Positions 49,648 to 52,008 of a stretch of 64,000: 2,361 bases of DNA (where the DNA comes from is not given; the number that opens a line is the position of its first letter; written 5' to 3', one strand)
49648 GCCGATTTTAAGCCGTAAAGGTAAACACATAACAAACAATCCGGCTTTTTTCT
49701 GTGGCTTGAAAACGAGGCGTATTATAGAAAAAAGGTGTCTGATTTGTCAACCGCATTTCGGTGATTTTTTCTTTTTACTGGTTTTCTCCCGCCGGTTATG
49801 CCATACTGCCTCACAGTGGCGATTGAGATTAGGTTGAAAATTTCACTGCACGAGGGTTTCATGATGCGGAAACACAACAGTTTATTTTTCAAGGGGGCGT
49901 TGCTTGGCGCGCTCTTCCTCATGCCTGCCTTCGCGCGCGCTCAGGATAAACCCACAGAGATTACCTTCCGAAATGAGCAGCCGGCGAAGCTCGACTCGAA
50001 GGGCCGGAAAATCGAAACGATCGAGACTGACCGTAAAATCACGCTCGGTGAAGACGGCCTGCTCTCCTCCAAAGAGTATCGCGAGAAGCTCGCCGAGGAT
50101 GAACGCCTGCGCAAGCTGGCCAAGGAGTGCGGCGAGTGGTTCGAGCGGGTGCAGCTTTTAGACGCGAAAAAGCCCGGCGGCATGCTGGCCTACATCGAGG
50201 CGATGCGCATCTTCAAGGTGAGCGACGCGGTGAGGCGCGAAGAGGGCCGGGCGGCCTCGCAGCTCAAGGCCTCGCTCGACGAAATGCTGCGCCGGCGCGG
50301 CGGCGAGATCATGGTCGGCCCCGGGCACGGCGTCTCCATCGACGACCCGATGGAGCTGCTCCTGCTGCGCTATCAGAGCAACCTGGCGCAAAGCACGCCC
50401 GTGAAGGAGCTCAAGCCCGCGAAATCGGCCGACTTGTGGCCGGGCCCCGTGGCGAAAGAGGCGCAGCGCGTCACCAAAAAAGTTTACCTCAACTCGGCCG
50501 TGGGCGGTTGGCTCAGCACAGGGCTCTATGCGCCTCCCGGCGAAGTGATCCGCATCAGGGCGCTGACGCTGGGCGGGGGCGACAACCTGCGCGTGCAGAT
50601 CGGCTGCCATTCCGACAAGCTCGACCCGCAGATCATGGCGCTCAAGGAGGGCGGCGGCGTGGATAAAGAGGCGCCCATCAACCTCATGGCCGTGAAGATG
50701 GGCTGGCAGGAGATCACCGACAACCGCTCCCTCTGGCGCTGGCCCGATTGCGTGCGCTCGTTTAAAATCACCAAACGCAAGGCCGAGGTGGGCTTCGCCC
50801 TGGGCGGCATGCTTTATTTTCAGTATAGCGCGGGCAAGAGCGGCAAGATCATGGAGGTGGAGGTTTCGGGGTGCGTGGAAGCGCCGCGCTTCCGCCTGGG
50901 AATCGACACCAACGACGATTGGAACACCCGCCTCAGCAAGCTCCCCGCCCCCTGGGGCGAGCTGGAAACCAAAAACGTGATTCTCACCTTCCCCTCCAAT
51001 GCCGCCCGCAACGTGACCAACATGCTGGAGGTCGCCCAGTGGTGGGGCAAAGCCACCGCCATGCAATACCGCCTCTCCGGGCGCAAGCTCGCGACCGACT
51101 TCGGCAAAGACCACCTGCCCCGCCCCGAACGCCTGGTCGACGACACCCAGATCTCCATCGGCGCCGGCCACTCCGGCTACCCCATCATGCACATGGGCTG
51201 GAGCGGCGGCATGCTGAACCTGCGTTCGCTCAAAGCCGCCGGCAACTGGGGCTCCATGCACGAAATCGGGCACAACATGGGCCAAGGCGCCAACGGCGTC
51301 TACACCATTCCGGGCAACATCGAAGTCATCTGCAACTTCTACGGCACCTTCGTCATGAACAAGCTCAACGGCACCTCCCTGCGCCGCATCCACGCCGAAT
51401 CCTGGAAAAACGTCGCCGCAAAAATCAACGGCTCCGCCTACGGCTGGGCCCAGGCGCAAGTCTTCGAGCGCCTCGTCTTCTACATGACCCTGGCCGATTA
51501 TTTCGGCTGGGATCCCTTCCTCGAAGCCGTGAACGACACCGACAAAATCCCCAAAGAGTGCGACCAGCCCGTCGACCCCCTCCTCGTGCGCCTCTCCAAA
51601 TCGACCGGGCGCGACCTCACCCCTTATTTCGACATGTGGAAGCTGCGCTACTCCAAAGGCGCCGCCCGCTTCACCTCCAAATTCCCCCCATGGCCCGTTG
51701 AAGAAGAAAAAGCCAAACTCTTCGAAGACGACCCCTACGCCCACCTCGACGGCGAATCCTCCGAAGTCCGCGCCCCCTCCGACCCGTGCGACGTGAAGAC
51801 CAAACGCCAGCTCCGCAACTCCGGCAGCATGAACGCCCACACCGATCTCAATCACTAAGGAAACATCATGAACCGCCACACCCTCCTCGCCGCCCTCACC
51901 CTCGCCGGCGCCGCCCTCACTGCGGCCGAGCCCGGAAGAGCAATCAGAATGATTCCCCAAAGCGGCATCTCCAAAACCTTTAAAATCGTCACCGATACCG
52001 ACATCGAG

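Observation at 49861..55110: Translationally adjacent M60-like peptidase + GH31 glycosidase with CBM32 and NPCBM modules: candidate O-glycoprotein (mucin-type) degradation operon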

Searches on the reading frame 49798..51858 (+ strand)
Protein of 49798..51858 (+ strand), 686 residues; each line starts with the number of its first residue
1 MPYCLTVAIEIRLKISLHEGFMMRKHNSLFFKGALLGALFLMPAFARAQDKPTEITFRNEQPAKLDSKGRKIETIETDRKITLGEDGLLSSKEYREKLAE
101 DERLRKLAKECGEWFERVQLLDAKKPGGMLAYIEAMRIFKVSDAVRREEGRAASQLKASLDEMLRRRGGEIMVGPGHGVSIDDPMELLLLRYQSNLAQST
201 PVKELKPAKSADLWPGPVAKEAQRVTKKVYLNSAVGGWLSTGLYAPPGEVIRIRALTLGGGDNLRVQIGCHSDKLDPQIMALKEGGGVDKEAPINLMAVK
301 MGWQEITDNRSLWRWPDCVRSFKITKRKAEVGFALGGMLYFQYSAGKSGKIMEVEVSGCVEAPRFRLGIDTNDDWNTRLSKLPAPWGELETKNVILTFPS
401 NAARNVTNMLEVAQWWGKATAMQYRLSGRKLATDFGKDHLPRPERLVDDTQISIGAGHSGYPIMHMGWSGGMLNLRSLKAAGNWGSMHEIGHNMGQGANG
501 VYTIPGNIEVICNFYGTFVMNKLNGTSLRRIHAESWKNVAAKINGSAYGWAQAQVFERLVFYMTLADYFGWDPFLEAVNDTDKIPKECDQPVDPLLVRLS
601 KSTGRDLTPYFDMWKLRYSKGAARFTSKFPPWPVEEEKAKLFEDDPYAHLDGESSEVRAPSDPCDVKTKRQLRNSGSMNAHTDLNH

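Call 6: search_protein_families(library=pfam, proteins=[window:49861-51858:+], max_evalue=0.01)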
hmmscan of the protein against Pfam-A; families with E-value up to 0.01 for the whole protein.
window:49861-51858:+ (665 aa): 2 families
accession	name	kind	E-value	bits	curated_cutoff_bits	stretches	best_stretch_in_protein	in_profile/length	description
PF13402.12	Peptidase_M60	-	3.2e-52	178.2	25.8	1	337-594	1-275/275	Peptidase M60, enhancin and enhancin-like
PF17291.7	M60-like_N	-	2.7e-16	60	23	2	200-274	2-74/106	N-terminal domain of M60-like peptidases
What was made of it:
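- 49861..51858 (+): M60-like zinc metallopeptidase, 665 aa, with an N-terminal Sec signal peptide (aa 1-~27, no lipobox Cys). Pfam Peptidase_M60 178 bits and M60-like_N 60 bits (call 6).
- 50458..50682 (+): M60-like_N beta-sandwich domain (aa 200-274). Pfam PF17291, 60 bits (call 6).
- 50869..51642 (+): M60 catalytic domain (aa 337-594). Pfam PF13402 matched over the full profile, positions 1-275 (call 6).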

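Call 7: search_protein_families(library=ncbifam, proteins=[window:49861-51858:+], max_evalue=0.01)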
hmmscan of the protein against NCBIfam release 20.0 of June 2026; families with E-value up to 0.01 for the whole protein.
window:49861-51858:+ (665 aa): 3 families
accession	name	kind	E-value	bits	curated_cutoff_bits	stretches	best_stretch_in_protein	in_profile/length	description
NF037974.1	SslE_AcfD_Zn_LP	subfamily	5.8e-25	87.4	800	1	289-544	1018-1272/1403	SslE/AcfD family lipoprotein zinc metalloprotease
NF037973.1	metallo_SslE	exception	9.3e-16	56.4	3000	1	290-547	1125-1379/1519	lipoprotein metalloprotease SslE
NF038322.1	ImpA_fam_HExGH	subfamily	2.1e-15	56.1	250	1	572-603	811-842/885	ImpA family metalloprotease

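Call 9: search_solved_structures(query=window:49861-51858:+, max_evalue=0.001, show_alignments=2)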
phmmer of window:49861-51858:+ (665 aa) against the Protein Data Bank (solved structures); distinct sequences matched with E-value up to 0.001: 3.
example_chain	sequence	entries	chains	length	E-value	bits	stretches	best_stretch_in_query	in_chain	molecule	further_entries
23px_A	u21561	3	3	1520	5.6e-15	58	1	312-547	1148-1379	Putative lipoprotein AcfD homolog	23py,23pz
4fca_A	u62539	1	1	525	1.1e-12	50.4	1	300-601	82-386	Conserved domain protein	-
5ev7_A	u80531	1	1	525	2.5e-12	49.3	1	300-601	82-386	Conserved domain protein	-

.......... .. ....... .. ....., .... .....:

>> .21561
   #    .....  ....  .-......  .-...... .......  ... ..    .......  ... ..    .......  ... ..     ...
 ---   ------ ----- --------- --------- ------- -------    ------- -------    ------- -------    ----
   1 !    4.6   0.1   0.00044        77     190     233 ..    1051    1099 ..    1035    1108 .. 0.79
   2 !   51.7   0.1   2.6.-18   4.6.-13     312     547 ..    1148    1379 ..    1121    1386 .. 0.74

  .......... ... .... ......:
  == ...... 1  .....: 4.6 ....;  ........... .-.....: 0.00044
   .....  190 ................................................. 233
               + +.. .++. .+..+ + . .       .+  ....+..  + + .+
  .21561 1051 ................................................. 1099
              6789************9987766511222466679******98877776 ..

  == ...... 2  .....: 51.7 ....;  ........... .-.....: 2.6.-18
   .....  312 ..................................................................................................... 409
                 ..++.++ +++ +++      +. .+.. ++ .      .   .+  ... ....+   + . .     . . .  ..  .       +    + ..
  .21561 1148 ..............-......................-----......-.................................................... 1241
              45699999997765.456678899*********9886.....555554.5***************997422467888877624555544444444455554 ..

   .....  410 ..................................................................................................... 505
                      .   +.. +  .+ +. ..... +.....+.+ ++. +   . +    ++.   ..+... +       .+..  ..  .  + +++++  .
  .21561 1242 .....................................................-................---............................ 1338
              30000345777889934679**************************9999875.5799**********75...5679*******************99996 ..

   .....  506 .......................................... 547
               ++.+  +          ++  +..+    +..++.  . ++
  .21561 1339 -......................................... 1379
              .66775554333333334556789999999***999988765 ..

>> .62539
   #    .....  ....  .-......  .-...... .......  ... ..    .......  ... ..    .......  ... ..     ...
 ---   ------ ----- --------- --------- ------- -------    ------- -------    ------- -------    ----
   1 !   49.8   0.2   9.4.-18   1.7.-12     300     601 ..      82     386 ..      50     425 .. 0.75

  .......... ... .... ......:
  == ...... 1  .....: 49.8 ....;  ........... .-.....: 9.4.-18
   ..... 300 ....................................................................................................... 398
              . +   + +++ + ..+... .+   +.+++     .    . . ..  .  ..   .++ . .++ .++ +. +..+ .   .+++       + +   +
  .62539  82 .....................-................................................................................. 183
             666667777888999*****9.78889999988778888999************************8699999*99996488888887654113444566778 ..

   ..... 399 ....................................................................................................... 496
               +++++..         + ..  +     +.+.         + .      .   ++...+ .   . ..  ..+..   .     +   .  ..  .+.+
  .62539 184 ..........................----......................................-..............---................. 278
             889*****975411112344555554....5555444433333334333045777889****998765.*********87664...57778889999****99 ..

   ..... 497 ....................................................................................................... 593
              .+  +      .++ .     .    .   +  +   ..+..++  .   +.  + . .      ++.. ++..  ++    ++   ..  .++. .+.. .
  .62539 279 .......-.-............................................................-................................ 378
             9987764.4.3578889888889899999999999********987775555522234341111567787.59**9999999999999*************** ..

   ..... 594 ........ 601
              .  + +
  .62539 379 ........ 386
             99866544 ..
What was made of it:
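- Closest known: Characterised M60-like O-glycopeptidases. Same: SslE is the nearest characterised relative by sequence (call 9).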

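Call 15: find_homologous_proteins(query=window:49861-51858:+, max_evalue=1e-10)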
Query window:49861-51858:+ (665 aa): 78 proteins with E <= 1e-10 among 8000 candidates.
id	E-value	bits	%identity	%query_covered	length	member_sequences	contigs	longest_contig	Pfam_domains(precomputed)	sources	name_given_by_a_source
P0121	0.0e+0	1551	100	100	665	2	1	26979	PF13402.13,PF17291.8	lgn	-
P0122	2.2e-215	735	55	61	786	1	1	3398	PF13402.13,PF17291.8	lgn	-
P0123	8.2e-206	704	54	57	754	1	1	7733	PF13402.13,PF17291.8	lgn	-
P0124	6.1e-201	687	53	59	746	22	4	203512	PF13402.13,PF17291.8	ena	-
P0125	2.1e-200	686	54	58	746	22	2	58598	PF13402.13,PF17291.8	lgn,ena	-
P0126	3.1e-198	679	51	60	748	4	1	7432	PF13402.13,PF17291.8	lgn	-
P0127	1.9e-197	676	50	60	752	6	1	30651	PF13402.13,PF17291.8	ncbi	-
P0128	7.1e-197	674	51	57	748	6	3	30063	PF13402.13,PF17291.8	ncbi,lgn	-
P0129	3.9e-196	672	52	60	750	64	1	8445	PF13402.13,PF17291.8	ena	-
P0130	1.1e-195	670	50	61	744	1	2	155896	PF13402.13,PF17291.8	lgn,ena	-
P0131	4.9e-195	668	51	60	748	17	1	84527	PF13402.13,PF17291.8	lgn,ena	-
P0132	8.4e-195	667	50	60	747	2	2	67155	PF13402.13,PF17291.8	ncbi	-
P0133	1.1e-194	667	49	61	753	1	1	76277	PF13402.13,PF17291.8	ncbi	-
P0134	1.4e-194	666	50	60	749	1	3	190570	PF13402.13,PF17291.8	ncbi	-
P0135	4.6e-194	665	48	58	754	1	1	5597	PF13402.13,PF17291.8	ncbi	-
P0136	5.7e-193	661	52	59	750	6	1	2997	PF13402.13,PF17291.8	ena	-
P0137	1.4e-192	660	50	61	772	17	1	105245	PF13402.13,PF17291.8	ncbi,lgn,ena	-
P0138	1.4e-192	660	50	62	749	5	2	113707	PF13402.13,PF17291.8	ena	-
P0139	1.7e-192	660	53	57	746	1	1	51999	PF13402.13,PF17291.8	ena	-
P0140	3.8e-192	658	51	57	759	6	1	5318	PF13402.13,PF17291.8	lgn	-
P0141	1.2e-191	657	53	57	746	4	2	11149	PF13402.13,PF17291.8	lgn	-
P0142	2.6e-191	656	49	60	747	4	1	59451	PF13402.13,PF17291.8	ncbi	-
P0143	3.3e-191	655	53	61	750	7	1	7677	PF13402.13,PF17291.8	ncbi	ncbi:MAG: M60 family metallopeptidase [Kiritimatiellia bacterium]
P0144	8.2e-191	654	48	62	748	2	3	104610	PF13402.13,PF17291.8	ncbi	-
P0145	9.9e-191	654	50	59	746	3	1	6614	PF13402.13,PF17291.8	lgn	-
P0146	3.9e-189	648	51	60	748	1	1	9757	PF13402.13,PF17291.8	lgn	-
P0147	4.9e-189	648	51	57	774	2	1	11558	PF13402.13,PF17291.8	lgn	-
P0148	3.0e-188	646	48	61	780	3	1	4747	PF13402.13,PF17291.8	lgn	-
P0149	2.4e-187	643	48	62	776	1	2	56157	PF13402.13,PF17291.8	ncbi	-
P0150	3.2e-187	642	51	58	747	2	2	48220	PF13402.13,PF17291.8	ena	-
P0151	3.5e-187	642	51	58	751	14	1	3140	PF13402.13,PF17291.8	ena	-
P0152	9.2e-187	641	50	57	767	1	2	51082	PF13402.13,PF17291.8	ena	-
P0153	1.1e-186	640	49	57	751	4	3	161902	PF13402.13,PF17291.8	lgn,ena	-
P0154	2.4e-185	636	50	57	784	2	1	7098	PF13402.13,PF17291.8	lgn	-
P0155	9.2e-185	634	50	60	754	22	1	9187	PF13402.13,PF17291.8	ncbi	-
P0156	2.4e-184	633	47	61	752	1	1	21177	PF13402.13,PF17291.8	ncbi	-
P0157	2.3e-183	629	51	57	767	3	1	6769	PF13402.13,PF17291.8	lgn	-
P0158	3.1e-183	629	48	58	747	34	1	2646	PF13402.13,PF17291.8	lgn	-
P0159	5.6e-183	628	47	61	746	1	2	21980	PF13402.13,PF17291.8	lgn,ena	-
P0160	6.4e-183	628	48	58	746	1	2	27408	PF13402.13,PF17291.8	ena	-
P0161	6.7e-183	628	48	58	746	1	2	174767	PF13402.13,PF17291.8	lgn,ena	-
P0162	1.9e-182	626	49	58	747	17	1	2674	PF13402.13,PF17291.8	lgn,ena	-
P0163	2.5e-182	626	48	58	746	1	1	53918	PF13402.13,PF17291.8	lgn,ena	-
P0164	3.4e-182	626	47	61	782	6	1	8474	PF13402.13,PF17291.8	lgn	-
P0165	5.7e-182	625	48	58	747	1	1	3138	PF13402.13,PF17291.8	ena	-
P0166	6.7e-182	625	50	57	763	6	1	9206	PF13402.13,PF17291.8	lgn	-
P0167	8.9e-182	624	48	58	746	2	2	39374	PF13402.13,PF17291.8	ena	-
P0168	1.2e-181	624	51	58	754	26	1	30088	PF13402.13,PF17291.8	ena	-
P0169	2.8e-181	623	48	58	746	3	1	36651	PF13402.13,PF17291.8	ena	-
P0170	1.1e-180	621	48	58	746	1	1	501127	PF13402.13,PF17291.8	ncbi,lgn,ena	-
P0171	1.6e-180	620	51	59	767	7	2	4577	PF13402.13,PF17291.8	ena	-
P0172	1.8e-180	620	50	57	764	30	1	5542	PF13402.13,PF17291.8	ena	-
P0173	3.0e-180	619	48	57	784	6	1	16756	PF13402.13,PF17291.8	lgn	-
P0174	3.2e-180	619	52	58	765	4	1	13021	PF13402.13,PF17291.8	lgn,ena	-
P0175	6.9e-180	618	51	59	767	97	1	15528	PF13402.13,PF17291.8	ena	-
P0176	1.2e-177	610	48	57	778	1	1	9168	PF13402.13,PF17291.8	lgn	-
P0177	1.6e-120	422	51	57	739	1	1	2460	PF13402.13,PF17291.8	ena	-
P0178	2.0e-54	203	31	74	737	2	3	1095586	PF13402.13,PF17291.8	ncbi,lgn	ncbi:MAG: M60 family metallopeptidase [Phycisphaerales bacterium]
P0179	2.1e-53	200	31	67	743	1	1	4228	PF13402.13,PF27016.1,PF17291.8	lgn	-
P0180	3.8e-52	196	32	64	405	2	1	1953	PF13402.13,PF17291.8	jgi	jgi:hypothetical protein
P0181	9.0e-52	195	32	68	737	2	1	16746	PF13402.13,PF27016.1,PF17291.8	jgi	jgi:Peptidase M60, enhancin and enhancin-like/N-terminal domain of M60-like peptidases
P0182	2.3e-51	193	30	72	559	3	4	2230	PF13402.13,PF17291.8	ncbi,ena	-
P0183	4.0e-50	189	31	68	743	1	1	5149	PF13402.13,PF27016.1,PF17291.8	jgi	jgi:hypothetical protein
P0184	1.6e-49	187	32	68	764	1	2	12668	PF13402.13,PF14258.13,PF27016.1,PF17291.8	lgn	-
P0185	2.4e-49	187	31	69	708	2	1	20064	PF13402.13,PF27016.1,PF17291.8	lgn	-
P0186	3.2e-48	183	30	77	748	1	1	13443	PF13402.13,PF27016.1,PF17291.8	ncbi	-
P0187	7.3e-45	172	31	63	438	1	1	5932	PF13402.13,PF17291.8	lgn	-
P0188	2.7e-44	170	29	75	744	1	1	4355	PF13402.13,PF14258.13,PF27016.1,PF17291.8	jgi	-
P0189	2.7e-43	167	28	72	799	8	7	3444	PF13402.13,PF27016.1,PF17291.8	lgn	-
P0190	5.1e-42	162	28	69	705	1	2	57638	PF13402.13,PF08305.18,PF17291.8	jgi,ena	-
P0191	2.1e-41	160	30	65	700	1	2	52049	PF13402.13,PF27016.1,PF17291.8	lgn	-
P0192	6.7e-41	159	30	65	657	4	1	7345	PF13402.13,PF17291.8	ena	-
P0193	1.2e-37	148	29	68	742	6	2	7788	PF13402.13,PF17291.8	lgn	-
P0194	1.5e-36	144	28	68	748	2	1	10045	PF13402.13,PF27016.1,PF17291.8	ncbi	-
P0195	3.8e-28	116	27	60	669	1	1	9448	PF00754.32,PF13402.13,PF17291.8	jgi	jgi:hypothetical protein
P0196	6.3e-26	109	25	60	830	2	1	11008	PF00754.32,PF13402.13,PF22633.4,PF17291.8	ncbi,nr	ncbi:MAG: M60 family metallopeptidase [Odoribacteraceae bacterium]|nr:M60 family metallopeptidase [O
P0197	2.8e-22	97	25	60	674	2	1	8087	PF00754.32,PF13402.13,PF17291.8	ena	-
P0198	2.8e-13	67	28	49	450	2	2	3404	PF13402.13,PF17291.8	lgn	-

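Call 17: find_encoding_contigs(protein=P0134, flank=10000, max_places=3)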
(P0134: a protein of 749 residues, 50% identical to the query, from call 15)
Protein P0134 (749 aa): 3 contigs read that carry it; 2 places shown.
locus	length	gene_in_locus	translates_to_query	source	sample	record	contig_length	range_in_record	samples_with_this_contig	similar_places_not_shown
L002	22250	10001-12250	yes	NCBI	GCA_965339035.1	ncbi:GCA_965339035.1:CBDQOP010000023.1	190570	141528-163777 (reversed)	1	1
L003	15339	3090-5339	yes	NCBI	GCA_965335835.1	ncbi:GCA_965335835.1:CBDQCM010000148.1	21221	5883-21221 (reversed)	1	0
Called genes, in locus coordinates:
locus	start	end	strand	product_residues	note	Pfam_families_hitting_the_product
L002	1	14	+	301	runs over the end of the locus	PF20511:PMI_typeI_cat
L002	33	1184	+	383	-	PF05359:DUF748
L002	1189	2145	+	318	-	PF01073:3Beta_HSD, PF01370:Epimerase, PF07993:NAD_binding_4 (faint), PF16363:GDP_Man_Dehyd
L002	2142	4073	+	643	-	PF00580:UvrD-helicase, PF13245:AAA_19, PF13604:AAA_30 (faint), PF01443:Viral_helicase1 (faint), PF13361:UvrD_C, PF13538:UvrD_C_2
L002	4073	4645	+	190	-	-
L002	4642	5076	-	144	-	PF01475:FUR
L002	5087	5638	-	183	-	PF21349:RUBY_RBDX, PF02915:Rubrerythrin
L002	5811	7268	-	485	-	PF02554:CstA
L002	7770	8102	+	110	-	PF03692:CxxCxxCC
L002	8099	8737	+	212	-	PF01618:MotA_ExbB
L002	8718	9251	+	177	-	-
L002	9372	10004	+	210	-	-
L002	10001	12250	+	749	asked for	PF17291:M60-like_N, PF13402:Peptidase_M60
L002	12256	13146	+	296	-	PF04055:Radical_SAM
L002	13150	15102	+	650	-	PF13567:DUF4131, PF03772:Competence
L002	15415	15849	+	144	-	PF00572:Ribosomal_L13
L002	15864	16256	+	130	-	PF00380:Ribosomal_S9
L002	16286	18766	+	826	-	PF00270:DEAD, PF00271:Helicase_C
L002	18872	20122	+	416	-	PF21687:T2SSK_1st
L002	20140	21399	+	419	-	-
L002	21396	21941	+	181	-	-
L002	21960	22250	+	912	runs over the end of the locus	PF03958:Secretin_N, PF00263:Secretin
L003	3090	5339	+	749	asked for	PF17291:M60-like_N, PF13402:Peptidase_M60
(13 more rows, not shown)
